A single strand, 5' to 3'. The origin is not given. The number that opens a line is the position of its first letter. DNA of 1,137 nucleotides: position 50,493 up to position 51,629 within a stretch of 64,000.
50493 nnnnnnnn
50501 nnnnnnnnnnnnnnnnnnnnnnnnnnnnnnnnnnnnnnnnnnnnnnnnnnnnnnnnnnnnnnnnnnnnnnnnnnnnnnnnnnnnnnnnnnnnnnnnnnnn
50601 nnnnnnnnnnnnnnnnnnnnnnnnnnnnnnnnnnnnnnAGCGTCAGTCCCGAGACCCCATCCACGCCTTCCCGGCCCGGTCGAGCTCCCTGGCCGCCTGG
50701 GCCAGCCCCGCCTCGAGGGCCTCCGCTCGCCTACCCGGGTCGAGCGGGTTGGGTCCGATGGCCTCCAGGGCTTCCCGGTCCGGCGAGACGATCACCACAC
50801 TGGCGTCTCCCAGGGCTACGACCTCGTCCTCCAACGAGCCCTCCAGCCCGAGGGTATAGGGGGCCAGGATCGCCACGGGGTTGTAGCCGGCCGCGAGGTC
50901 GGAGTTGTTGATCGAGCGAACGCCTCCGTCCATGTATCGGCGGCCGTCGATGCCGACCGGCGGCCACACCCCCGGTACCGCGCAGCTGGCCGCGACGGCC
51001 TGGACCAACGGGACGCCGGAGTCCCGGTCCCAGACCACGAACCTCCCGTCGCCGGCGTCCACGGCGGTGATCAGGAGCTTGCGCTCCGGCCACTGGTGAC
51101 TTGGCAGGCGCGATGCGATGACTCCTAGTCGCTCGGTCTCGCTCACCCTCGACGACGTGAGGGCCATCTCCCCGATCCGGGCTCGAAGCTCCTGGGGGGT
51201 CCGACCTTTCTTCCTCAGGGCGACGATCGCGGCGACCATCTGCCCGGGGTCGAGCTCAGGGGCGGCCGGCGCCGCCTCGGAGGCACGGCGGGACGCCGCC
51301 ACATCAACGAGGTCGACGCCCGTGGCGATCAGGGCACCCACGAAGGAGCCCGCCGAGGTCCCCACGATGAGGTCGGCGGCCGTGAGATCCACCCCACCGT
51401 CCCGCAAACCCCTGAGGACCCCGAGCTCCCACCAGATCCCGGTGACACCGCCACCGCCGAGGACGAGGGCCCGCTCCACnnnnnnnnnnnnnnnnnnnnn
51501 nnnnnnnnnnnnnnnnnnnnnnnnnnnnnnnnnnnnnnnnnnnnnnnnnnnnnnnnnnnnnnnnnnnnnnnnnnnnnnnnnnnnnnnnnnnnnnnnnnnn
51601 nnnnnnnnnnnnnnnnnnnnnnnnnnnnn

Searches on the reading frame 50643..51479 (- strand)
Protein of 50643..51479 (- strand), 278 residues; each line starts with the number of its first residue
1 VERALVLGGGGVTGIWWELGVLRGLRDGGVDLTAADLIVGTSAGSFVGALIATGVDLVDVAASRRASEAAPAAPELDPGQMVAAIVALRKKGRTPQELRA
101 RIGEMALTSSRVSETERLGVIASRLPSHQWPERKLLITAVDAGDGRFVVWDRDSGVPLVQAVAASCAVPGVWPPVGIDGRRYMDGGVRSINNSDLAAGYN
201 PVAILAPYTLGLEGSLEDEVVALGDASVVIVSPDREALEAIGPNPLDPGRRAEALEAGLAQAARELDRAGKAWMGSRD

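Call 3: search_protein_families(library=pfam, proteins=[window:50643-51479:-], max_evalue=0.1)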
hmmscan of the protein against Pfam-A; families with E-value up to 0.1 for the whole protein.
window:50643-51479:- (278 aa): 3 families
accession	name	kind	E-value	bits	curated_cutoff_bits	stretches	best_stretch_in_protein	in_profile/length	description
PF01734.28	Patatin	-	4.7e-26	92.6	27.7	1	5-190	1-184/191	Patatin-like phospholipase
PF02885.22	Glycos_trans_3N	-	0.041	14.1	26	0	75-100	29-54/63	Glycosyl transferase family, helical bundle domain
PF13629.12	T2SS-T3SS_pil_N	-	0.059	13.5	23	0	132-162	39-69/72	Pilus formation protein N terminal region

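Call 7: search_protein_families(library=ncbifam, proteins=[window:50646-51479:-], max_evalue=0.1)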
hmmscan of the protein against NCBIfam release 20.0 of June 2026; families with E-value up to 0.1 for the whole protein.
window:50646-51479:- (278 aa): 5 families
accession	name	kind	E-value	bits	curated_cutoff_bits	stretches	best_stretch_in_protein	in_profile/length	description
NF053870.1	DS2_1_antiphage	equivalog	1.4e-06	27.8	400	1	3-63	1-62/299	anti-phage phospholipase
NF007623.0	PRK10279.1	equivalog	1.5e-05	24.3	272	2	158-187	129-158/301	patatin-like phospholipase RssA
NF041079.1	CBASS_lipase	equivalog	4.3e-05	22.9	200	1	3-194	2-181/317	CBASS cGAMP-activated phospholipase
NF043045.1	T4SS_VpdC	equivalog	0.0016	16.5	1000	1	135-189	443-499/880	Dot/Icm T4SS effector VpdC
TIGR01245.1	trpD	equivalog_domain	0.054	12.8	199.05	1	73-115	24-66/330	anthranilate phosphoribosyltransferase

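Call 9: search_protein_families(library=padloc, proteins=[window:50646-51479:-], max_evalue=0.1)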
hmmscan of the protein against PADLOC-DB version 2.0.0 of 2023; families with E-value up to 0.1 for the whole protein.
window:50646-51479:- (278 aa): 3 families
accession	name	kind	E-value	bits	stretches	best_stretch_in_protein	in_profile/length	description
PDLC00758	Effector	-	5.5e-10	37.1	1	3-191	7-186/331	Phospholipase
PDLC00755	Effector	-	3.4e-07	27.7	1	3-167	12-160/311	Phospholipase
PDLC00757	Effector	-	1.7e-05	22.4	1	4-196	12-196/331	Phospholipase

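Call 47: find_encoding_contigs(protein=window:50643-51479:-, flank=3000, max_places=5)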
Protein window:50643-51479:- (278 aa): no gene with exactly this product is on record in the collection.

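Call 48: find_related_loci(query=window:50646-51479:-, collection=genome_contigs, flank=5000)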
Query window:50646-51479:- (278 aa) in genome_contigs; peptide patterns used: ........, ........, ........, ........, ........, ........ (x = any residue, [..] = any of these).
126 stretches matched a pattern; 3 encode a relative of the query (tblastn E <= 1e-3); 3 distinct loci.
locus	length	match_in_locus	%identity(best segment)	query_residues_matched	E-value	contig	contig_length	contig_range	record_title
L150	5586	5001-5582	53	17-207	4e-58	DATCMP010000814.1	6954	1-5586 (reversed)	MAG TPA_asm: Thermomicrobiales bacterium isolate SMAG_U7152 k141_30143, whole genome shotgun sequence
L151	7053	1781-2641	43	2-273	7e-48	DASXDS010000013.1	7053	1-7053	MAG TPA_asm: Rhizomicrobium sp. isolate SMAG_U5092 k141_2471243, whole genome shotgun sequence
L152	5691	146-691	45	98-273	3e-37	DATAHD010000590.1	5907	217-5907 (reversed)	MAG TPA_asm: Rhizomicrobium sp. isolate SMAG_U6846 k141_414500, whole genome shotgun sequence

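Call 49: find_homologous_proteins(query=window:50646-51479:-, max_evalue=1e-20)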
Query window:50646-51479:- (278 aa): 7850 proteins with E <= 1e-20 among 8000 candidates; the best 120 are listed.
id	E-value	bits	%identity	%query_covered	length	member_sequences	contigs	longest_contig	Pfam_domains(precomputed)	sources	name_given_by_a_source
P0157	4.2e-169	579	99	100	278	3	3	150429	PF01734.28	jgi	jgi:NTE family protein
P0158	6.4e-147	507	86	100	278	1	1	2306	PF01734.28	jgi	jgi:NTE family protein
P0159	2.1e-142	492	85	99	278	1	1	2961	PF01734.28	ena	-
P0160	7.7e-110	385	67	98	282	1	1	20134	PF01734.28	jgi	jgi:NTE family protein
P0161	4.9e-109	382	68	93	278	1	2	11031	PF01734.28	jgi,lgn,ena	-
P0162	1.4e-108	381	68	93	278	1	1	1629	PF01734.28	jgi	jgi:NTE family protein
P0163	2.9e-108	380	66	94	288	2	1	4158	PF01734.28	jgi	jgi:NTE family protein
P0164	4.5e-108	379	69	96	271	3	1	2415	PF01734.28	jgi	-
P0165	2.1e-105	370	67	97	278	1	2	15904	PF01734.28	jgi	jgi:NTE family protein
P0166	8.2e-105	369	65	98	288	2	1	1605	PF01734.28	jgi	jgi:NTE family protein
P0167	2.4e-104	367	65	97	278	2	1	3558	PF01734.28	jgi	jgi:NTE family protein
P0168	1.2e-97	345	62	93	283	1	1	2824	PF01734.28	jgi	jgi:NTE family protein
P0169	1.8e-95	338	61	93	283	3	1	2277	PF01734.28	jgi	jgi:NTE family protein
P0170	1.8e-94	335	62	94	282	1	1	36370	PF01734.28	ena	-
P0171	1.1e-92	329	60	99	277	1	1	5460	PF01734.28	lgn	-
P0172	1.1e-91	325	60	99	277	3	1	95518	PF01734.28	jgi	jgi:NTE family protein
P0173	1.2e-91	325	60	93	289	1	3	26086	PF01734.28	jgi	jgi:NTE family protein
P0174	2.6e-90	321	60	93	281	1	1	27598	PF01734.28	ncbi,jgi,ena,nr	ncbi:MAG TPA: patatin-like phospholipase family protein [Actinomycetes bacterium]|jgi:NTE family pro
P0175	3.4e-90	321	58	99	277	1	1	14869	PF01734.28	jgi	jgi:NTE family protein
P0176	1.1e-88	316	59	97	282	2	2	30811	PF01734.28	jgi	jgi:NTE family protein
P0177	3.0e-88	314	58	99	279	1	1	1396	PF01734.28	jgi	jgi:NTE family protein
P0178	4.7e-88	314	59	93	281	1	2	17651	PF01734.28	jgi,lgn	jgi:NTE family protein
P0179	6.9e-88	313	58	93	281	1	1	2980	PF01734.28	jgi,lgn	jgi:NTE family protein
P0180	1.9e-87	312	58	99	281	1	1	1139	PF01734.28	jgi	jgi:NTE family protein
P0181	2.2e-87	311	58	93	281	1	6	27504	PF01734.28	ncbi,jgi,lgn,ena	-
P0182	2.7e-87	311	58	93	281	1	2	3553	PF01734.28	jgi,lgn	jgi:NTE family protein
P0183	5.0e-87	310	59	93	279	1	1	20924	PF01734.28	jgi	jgi:NTE family protein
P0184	8.9e-87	309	58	93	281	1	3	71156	PF01734.28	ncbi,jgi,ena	-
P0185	1.1e-86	309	54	99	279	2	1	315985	PF01734.28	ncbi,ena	-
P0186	1.3e-86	309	58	93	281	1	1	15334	PF01734.28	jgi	-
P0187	1.7e-86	308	59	97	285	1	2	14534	PF01734.28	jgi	jgi:NTE family protein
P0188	2.8e-86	308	57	93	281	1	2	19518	PF01734.28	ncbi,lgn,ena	-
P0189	3.3e-86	308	54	99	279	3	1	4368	PF01734.28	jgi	jgi:NTE family protein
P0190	5.1e-86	307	58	93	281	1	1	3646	PF01734.28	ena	-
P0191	6.3e-85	303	57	97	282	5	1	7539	PF01734.28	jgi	jgi:NTE family protein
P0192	3.8e-84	301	58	93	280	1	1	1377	PF01734.28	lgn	-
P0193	1.4e-83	299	60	85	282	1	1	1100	PF01734.28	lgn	-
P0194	1.2e-81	293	57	93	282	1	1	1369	PF01734.28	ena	-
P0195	2.8e-79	285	56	92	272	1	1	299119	PF01734.28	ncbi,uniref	ncbi:patatin-like phospholipase family protein [Planosporangium sp. 12N6]|uniref:patatin-like phosph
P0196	7.5e-79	283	56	98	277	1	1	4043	PF01734.28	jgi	jgi:NTE family protein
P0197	3.6e-78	281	57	89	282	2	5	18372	PF01734.28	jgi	jgi:NTE family protein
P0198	2.9e-77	278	55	98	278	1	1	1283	PF01734.28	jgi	jgi:NTE family protein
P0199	3.0e-77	278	56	89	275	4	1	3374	PF01734.28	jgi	jgi:NTE family protein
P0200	6.8e-77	277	58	89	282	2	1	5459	PF01734.28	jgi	jgi:NTE family protein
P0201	7.8e-77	277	54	84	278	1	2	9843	PF01734.28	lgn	-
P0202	8.5e-77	277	54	92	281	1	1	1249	PF01734.28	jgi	jgi:NTE family protein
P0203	1.9e-76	276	55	93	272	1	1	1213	PF01734.28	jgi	jgi:NTE family protein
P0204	2.0e-76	275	54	93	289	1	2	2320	PF01734.28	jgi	jgi:NTE family protein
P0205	3.3e-76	275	56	89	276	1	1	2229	PF01734.28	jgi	jgi:NTE family protein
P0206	3.5e-76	275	54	92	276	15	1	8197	PF01734.28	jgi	-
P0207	3.7e-76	275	55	83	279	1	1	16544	PF01734.28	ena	-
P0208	4.0e-76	274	55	98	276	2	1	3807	PF01734.28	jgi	jgi:NTE family protein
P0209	4.5e-76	274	69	70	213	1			PF01734.28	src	-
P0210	5.5e-76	274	56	89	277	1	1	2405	PF01734.28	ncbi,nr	ncbi:MAG TPA: patatin-like phospholipase family protein [Pseudonocardia sp.]|nr:patatin-like phospho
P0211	5.6e-76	274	54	85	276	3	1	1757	PF01734.28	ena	-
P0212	6.0e-76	274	57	98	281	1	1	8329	PF01734.28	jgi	jgi:NTE family protein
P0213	6.1e-76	274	56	99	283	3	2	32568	PF01734.28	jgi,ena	jgi:NTE family protein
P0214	6.7e-76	274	54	98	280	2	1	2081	PF01734.28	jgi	-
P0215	6.9e-76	274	54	98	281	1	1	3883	PF01734.28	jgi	jgi:NTE family protein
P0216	6.9e-76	274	55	92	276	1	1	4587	PF01734.28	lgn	-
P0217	6.9e-76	274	55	98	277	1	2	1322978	PF01734.28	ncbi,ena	-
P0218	1.3e-75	273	56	98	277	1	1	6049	PF01734.28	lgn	-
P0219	1.8e-75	272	55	85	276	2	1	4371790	PF01734.28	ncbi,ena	-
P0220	2.2e-75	272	57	92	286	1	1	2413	PF01734.28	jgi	jgi:NTE family protein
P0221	2.3e-75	272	55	88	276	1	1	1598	PF01734.28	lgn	-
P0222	2.3e-75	272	60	87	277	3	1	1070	PF01734.28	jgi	jgi:NTE family protein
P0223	2.6e-75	272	55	99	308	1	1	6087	PF01734.28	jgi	jgi:NTE family protein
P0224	3.0e-75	272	54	83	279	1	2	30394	PF01734.28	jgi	jgi:NTE family protein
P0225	3.1e-75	272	55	85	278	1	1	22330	PF01734.28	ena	-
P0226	3.4e-75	271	56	89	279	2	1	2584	PF01734.28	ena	-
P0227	3.6e-75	271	52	84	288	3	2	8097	PF01734.28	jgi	jgi:NTE family protein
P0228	3.7e-75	271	53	91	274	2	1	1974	PF01734.28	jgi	jgi:NTE family protein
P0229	3.7e-75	271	53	83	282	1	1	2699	PF01734.28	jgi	jgi:NTE family protein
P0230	3.9e-75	271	55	99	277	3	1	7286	PF01734.28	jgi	jgi:NTE family protein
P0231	4.1e-75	271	55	84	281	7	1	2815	PF01734.28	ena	-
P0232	4.3e-75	271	55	84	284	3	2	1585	PF01734.28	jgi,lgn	jgi:NTE family protein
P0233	4.4e-75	271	55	85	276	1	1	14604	PF01734.28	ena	-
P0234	4.5e-75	271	54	97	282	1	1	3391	PF01734.28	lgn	-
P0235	4.6e-75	271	55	90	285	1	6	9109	PF01734.28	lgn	-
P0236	4.9e-75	271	54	88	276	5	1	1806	PF01734.28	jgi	jgi:NTE family protein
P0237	5.2e-75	271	56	90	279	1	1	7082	PF01734.28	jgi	jgi:NTE family protein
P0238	5.7e-75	271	56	98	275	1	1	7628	PF01734.28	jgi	jgi:NTE family protein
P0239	6.2e-75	271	57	98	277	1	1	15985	PF01734.28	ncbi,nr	ncbi:MAG TPA: patatin-like phospholipase family protein [Actinophytocola sp.]|nr:patatin-like phosph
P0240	6.6e-75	270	55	97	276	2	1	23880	PF01734.28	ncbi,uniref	ncbi:MAG: patatin-like phospholipase family protein [Actinophytocola sp.]|uniref:patatin-like phosph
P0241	7.0e-75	270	55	84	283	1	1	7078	PF01734.28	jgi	jgi:NTE family protein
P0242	7.1e-75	270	54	84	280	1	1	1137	PF01734.28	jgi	jgi:NTE family protein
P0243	7.2e-75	270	54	85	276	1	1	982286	PF01734.28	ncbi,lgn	-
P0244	7.8e-75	270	52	84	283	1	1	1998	PF01734.28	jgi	jgi:NTE family protein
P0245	8.9e-75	270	58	83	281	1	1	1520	PF01734.28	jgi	jgi:NTE family protein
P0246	9.5e-75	270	55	89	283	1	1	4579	PF01734.28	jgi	jgi:NTE family protein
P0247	9.5e-75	270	55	84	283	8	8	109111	PF01734.28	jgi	jgi:NTE family protein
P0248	9.6e-75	270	54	83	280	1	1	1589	PF01734.28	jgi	jgi:NTE family protein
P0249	1.1e-74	270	57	89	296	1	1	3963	PF01734.28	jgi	jgi:NTE family protein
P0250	1.2e-74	270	53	98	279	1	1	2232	PF01734.28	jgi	-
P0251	1.2e-74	270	54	87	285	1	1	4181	PF01734.28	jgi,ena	-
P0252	1.3e-74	269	53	94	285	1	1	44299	PF01734.28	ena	-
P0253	1.4e-74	269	54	87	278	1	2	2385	PF01734.28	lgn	-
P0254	1.4e-74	269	53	94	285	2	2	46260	PF01734.28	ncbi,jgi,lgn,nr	ncbi:MAG TPA: patatin-like phospholipase family protein [Candidatus Dormibacteraeota bacterium]|nr:p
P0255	1.4e-74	269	57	89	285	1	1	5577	PF01734.28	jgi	jgi:NTE family protein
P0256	1.5e-74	269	54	92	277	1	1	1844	PF01734.28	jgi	jgi:NTE family protein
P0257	1.5e-74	269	55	83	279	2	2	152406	PF01734.28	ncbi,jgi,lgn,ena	-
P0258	1.7e-74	269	53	93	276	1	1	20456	PF01734.28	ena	-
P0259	2.0e-74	269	53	98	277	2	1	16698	PF01734.28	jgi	jgi:NTE family protein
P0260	2.2e-74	269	55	89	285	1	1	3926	PF01734.28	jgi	-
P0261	2.3e-74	269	53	96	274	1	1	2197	PF01734.28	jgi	jgi:NTE family protein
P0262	2.4e-74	269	55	90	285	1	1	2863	PF01734.28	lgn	-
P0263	2.4e-74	269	55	89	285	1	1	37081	PF01734.28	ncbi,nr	ncbi:MAG TPA: patatin-like phospholipase family protein [Candidatus Dormibacteraeota bacterium]|nr:p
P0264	2.5e-74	269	54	97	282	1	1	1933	PF01734.28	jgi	jgi:NTE family protein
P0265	2.6e-74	268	55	99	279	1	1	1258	PF01734.28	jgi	-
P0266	2.7e-74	268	54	84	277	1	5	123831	PF01734.28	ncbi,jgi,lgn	ncbi:MAG TPA: patatin-like phospholipase family protein [Streptosporangiaceae bacterium]|jgi:NTE fam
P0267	2.9e-74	268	56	98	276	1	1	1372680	PF01734.28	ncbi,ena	-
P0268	3.2e-74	268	54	84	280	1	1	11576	PF01734.28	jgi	jgi:NTE family protein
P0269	3.3e-74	268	57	89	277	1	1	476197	PF01734.28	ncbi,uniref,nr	ncbi:patatin-like phospholipase family protein [Actinophytocola gossypii]|uniref:Patatin-like phosph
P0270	3.3e-74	268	52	85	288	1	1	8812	PF01734.28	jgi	jgi:NTE family protein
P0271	3.5e-74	268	58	90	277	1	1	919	PF01734.28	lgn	-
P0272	3.6e-74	268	56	90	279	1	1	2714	PF01734.28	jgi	jgi:NTE family protein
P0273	4.0e-74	268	56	90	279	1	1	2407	PF01734.28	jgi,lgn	jgi:NTE family protein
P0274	4.6e-74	268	55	90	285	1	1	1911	PF01734.28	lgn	-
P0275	4.9e-74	268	53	92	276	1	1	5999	PF01734.28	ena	-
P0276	4.9e-74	268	52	99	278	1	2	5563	PF01734.28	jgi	jgi:NTE family protein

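Call 50: find_encoding_contigs(protein=P0157, flank=5000, max_places=3)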
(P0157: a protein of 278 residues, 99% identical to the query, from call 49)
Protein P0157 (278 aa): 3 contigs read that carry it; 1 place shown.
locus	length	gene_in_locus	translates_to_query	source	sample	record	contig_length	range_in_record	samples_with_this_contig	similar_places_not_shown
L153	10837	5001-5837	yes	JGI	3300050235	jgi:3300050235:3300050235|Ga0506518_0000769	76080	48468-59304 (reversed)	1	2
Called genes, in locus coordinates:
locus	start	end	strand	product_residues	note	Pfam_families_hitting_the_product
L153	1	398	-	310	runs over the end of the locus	PF00291:PALP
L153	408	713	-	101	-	PF02597:ThiS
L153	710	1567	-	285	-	PF00899:ThiF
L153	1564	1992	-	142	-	PF14464:Prok-JAB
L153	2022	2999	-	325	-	PF00586:AIRS, PF02769:AIRS_C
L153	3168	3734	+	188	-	-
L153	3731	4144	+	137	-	PF00989:PAS (weak), PF08448:PAS_4 (faint)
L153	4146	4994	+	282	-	PF00753:Lactamase_B (weak), PF12706:Lactamase_B_2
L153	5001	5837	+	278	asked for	PF01734:Patatin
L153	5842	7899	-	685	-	PF00990:GGDEF, PF13487:HD_5, PF01966:HD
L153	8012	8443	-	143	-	-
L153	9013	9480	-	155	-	PF01668:SmpB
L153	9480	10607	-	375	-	PF22694:CtpB_N-like (weak), PF00595:PDZ (weak), PF13180:PDZ_2, PF17820:PDZ_6, PF03572:Peptidase_S41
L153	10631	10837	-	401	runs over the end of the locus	PF24568:CC_PcsB, PF01551:Peptidase_M23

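Call 51: find_encoding_contigs(protein=P0159, flank=5000, max_places=2)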
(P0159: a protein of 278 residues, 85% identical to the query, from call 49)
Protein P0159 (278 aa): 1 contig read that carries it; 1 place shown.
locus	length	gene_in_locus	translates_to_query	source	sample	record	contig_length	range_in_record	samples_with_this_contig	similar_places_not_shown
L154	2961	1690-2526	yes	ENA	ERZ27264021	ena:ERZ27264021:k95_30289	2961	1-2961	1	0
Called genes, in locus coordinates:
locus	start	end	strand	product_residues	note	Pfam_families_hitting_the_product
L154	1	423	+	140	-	?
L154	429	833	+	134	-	PF00989:PAS (weak), PF08448:PAS_4 (weak), PF13426:PAS_9 (weak)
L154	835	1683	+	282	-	PF00753:Lactamase_B (faint), PF12706:Lactamase_B_2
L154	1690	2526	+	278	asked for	PF01734:Patatin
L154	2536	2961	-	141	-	?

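Call 52: find_encoding_contigs(protein=P0160, flank=5000, max_places=2)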
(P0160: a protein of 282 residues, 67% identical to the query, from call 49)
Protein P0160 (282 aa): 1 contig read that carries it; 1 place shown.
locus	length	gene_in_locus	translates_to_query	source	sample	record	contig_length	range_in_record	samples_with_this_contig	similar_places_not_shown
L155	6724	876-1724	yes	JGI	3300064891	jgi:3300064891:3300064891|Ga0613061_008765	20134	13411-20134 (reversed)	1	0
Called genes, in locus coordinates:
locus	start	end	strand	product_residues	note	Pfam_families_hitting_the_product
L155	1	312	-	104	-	?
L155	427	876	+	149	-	PF04075:F420H2_quin_red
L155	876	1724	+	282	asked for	PF01734:Patatin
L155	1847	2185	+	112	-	PF13191:AAA_16 (weak)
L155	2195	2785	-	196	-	-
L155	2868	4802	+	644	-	PF00122:E1-E2_ATPase, PF00702:Hydrolase, PF12710:HAD (faint), PF08282:Hydrolase_3 (faint)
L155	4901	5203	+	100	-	-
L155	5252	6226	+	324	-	PF10094:DUF2332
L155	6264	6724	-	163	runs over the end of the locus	PF00201:UDPGT, PF04101:Glyco_tran_28_C, PF06722:EryCIII-like_C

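Call 53: find_encoding_contigs(protein=P0158, flank=5000, max_places=2)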
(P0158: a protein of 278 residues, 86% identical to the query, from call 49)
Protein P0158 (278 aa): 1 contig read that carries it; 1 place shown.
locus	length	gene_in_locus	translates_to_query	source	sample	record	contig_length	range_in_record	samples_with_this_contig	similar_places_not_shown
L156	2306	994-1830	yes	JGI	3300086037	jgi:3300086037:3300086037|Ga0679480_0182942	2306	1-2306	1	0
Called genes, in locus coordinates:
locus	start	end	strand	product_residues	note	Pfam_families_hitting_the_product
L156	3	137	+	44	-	?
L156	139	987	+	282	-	PF00753:Lactamase_B (weak), PF12706:Lactamase_B_2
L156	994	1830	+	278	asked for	PF01734:Patatin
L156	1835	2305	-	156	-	?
